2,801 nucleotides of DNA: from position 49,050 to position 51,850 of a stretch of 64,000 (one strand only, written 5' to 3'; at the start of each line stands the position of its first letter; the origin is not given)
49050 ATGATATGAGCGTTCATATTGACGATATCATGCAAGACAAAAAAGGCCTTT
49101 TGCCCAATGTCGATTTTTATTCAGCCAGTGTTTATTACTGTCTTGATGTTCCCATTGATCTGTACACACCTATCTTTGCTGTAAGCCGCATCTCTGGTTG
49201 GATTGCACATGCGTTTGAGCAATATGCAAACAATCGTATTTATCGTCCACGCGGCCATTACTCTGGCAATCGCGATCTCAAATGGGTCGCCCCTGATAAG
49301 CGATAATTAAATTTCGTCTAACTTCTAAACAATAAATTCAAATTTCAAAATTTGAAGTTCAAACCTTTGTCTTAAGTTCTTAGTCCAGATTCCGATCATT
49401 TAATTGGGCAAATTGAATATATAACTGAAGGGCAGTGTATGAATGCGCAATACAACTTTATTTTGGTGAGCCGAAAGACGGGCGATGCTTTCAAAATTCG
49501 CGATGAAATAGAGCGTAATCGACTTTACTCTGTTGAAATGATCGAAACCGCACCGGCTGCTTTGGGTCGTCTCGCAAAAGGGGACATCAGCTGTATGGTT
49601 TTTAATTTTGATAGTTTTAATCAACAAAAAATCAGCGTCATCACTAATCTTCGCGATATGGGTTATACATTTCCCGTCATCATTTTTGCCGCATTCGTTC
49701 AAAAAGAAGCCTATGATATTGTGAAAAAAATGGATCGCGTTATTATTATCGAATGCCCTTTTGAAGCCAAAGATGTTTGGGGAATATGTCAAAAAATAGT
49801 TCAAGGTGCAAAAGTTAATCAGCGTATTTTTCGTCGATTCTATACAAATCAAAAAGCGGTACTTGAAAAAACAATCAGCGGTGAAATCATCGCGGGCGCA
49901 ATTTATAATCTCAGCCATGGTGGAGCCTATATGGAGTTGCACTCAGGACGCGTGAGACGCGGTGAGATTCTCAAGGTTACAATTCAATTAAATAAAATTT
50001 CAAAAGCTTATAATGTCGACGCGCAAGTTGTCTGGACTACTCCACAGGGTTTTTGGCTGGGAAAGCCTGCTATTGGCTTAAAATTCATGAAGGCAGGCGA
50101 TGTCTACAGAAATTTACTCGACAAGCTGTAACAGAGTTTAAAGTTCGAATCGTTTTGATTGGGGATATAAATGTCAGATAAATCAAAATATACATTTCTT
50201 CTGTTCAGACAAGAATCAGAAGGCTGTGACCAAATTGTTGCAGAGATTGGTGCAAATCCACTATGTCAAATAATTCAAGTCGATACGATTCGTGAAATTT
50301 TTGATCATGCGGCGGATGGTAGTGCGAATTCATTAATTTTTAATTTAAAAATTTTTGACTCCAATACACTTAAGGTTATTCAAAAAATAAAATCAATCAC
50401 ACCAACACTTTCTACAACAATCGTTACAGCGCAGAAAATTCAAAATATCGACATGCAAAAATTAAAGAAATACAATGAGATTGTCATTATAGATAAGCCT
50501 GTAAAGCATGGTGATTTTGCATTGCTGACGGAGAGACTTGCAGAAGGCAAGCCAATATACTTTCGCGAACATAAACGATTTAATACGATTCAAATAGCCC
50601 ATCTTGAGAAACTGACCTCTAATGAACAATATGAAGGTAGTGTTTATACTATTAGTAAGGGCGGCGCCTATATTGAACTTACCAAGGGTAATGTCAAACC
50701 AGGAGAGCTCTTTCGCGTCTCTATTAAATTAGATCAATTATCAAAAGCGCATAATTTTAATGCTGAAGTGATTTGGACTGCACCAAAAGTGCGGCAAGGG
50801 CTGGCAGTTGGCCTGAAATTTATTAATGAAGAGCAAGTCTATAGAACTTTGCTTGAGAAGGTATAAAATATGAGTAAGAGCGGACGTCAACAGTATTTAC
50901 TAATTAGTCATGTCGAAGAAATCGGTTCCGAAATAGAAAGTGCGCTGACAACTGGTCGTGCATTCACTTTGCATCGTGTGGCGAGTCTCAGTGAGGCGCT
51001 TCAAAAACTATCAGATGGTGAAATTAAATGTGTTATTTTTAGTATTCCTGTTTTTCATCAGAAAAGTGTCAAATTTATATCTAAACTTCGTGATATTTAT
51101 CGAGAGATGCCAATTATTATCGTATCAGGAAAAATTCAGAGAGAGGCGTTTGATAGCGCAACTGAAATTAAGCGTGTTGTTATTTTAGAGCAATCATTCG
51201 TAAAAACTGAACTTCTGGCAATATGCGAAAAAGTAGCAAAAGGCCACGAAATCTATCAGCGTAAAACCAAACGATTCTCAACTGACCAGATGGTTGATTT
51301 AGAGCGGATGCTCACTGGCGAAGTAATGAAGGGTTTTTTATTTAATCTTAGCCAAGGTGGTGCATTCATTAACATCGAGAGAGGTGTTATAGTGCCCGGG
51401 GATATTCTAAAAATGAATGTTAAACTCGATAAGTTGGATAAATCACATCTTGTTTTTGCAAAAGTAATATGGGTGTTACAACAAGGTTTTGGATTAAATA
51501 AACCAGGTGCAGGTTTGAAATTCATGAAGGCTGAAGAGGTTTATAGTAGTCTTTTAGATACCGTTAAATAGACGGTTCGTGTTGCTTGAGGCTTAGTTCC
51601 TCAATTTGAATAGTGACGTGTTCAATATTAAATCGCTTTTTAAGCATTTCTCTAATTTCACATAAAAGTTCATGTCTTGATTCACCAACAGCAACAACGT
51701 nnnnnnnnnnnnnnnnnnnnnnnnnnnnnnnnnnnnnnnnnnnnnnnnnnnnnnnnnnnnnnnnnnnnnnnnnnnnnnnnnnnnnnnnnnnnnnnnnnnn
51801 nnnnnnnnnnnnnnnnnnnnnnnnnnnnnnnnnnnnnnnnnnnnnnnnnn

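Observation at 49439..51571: Three tandem paralogs of a pseudo-receiver + PilZ protein immediately downstream of gltA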

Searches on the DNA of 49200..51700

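Call 58: search_rna_families(source=window, start=49200, end=51700, threshold=evalue, max_evalue=1)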
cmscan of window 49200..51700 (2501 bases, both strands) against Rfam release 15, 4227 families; matches with E-value up to 1: 0.
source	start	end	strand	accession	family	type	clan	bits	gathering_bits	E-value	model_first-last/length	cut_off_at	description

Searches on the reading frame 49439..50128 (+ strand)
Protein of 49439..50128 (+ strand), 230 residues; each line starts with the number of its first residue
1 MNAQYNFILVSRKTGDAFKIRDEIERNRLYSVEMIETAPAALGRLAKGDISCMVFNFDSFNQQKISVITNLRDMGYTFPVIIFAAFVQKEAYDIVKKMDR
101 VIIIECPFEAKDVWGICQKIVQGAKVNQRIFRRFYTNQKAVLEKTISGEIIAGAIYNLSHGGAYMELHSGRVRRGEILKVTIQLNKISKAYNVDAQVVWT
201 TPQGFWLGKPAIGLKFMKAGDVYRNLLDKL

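Call 3: search_protein_families(library=pfam, proteins=[window:49439-50128:+], max_evalue=1)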
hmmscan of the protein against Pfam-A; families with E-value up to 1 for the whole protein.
window:49439-50128:+ (230 aa): 2 families
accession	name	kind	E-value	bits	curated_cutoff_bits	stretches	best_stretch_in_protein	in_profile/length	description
PF07238.19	PilZ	-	3.6e-08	34.1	22.5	1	129-227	3-96/102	PilZ domain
PF03709.21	OKR_DC_1_N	-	0.11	13.2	29.3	1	48-90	37-78/111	Orn/Lys/Arg decarboxylase, N-terminal domain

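Call 4: search_protein_families(library=ncbifam, proteins=[window:49439-50128:+], max_evalue=1)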
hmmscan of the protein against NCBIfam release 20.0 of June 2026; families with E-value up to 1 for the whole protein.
window:49439-50128:+ (230 aa): 2 families
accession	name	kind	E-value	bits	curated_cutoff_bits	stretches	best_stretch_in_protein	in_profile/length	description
TIGR02266.1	gmx_TIGR02266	paralog_domain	1.7e-05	24.9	68.7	1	147-229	13-93/96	TIGR02266 family protein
NF007928.2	PRK10643.1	equivalog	0.092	12.4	330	1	28-85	23-80/216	two-component system response regulator PmrA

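Call 16: search_protein_representatives(alignment_id=A1)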
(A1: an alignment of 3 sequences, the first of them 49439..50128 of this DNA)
Query: 3 sequences, 232 profile positions. Proteins with E-value up to 0.001 (for the whole library): 583; up to 1e-10: 272; up to 1e-30: 73. The best 150 are listed.
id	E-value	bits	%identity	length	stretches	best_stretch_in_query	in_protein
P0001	2.1e-114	397.0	-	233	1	1-232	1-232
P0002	9.5e-107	371.9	-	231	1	1-232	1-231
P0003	9.7e-69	247.5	-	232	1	6-232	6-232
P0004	2.9e-67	242.7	-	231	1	5-231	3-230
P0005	1.0e-64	234.4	-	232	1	4-231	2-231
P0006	9.6e-59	214.8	-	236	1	9-231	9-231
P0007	2.8e-58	213.3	-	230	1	6-232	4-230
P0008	1.1e-55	204.8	-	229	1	9-232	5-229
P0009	2.6e-55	203.6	-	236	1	1-232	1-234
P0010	1.1e-53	198.3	-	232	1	1-232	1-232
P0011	5.0e-50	186.3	-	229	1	6-232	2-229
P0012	1.0e-49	185.3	-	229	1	7-232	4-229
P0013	1.1e-49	185.1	-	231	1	9-232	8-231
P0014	1.4e-49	184.8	-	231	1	4-231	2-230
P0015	1.6e-48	181.4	-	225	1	8-232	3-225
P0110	3.1e-26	108.5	-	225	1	53-230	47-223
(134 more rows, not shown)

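Call 70: find_encoding_contigs(protein=P0110, flank=5000, max_places=1)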
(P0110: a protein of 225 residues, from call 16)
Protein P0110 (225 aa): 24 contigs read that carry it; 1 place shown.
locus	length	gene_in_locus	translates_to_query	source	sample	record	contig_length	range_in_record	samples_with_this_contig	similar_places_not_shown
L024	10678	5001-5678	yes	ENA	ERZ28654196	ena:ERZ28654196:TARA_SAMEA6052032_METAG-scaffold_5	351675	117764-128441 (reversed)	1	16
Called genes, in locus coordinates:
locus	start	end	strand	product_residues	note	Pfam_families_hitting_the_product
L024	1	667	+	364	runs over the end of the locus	PF13527:Acetyltransf_9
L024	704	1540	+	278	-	-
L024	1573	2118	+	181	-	PF13350:Y_phosphatase3 (weak)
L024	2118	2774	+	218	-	-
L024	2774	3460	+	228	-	PF00378:ECH_1, PF16113:ECH_2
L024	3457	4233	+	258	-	PF02569:Pantoate_ligase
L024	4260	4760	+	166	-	-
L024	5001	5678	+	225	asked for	PF07238:PilZ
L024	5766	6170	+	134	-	-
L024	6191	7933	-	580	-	PF00351:Biopterin_H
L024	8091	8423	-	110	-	-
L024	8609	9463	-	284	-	-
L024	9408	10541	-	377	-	PF00285:Citrate_synt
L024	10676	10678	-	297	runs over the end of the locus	PF07228:SpoIIE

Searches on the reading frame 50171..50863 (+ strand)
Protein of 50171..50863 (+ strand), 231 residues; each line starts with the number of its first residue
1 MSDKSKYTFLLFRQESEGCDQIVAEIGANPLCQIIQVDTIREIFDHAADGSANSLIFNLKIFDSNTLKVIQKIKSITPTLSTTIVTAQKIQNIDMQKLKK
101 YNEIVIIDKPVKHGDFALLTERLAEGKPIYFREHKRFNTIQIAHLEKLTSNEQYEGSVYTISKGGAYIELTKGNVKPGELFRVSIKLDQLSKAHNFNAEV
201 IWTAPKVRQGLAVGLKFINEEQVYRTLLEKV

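Call 3: search_protein_families(library=pfam, proteins=[window:50171-50863:+], max_evalue=1)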
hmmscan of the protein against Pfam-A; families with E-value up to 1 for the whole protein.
window:50171-50863:+ (231 aa): 2 families
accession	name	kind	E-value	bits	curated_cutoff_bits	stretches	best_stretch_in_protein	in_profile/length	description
PF07238.19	PilZ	-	1.8e-10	41.5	22.5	1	132-228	3-96/102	PilZ domain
PF23870.1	DUF7225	-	0.23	11.7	27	0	69-176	2-97/103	Domain of unknown function (DUF7225)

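Call 4: search_protein_families(library=ncbifam, proteins=[window:50171-50863:+], max_evalue=1)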
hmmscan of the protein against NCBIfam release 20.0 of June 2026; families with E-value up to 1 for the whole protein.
window:50171-50863:+ (231 aa): 2 families
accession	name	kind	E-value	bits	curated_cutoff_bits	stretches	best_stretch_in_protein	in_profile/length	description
TIGR02266.1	gmx_TIGR02266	paralog_domain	6.7e-07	29.4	68.7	1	149-230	12-93/96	TIGR02266 family protein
TIGR01818.1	ntrC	equivalog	0.025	13.4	558.6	1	38-89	29-80/463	nitrogen regulation protein NR(I)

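Call 81: predict_structure(alignment_id=A6)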
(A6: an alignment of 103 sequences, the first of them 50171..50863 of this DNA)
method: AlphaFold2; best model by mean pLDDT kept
length: 231 residues; sequences in the alignment: 103
mean_pLDDT: 93.8   pTM: 0.80
mean pLDDT of the five models: 93.8, 93.7, 93.5, 93.4, 93.0
residues with pLDDT >= 90: 198; 70-90: 32; 50-70: 1; < 50: 0
segments of 3 or more residues with pLDDT < 50: none
pLDDT, mean of each block of 10 residues (from residue 1): 89 95 96 97 95 97 95 92 91 91 91 91 90 91 97 97 96 97 93 95 89 97 95 90
secondary structure, 60 per line:
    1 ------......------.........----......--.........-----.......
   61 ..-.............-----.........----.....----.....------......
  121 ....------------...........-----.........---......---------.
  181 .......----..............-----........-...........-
elements in order: E7-12 H19-27 E32-37 H40-48 E54-62 H64-76 E82-90 H95-99 E104-108 H115-124 E137-147 E153-161 E165-170 E180-187 E192-205 E211-218 H220-230
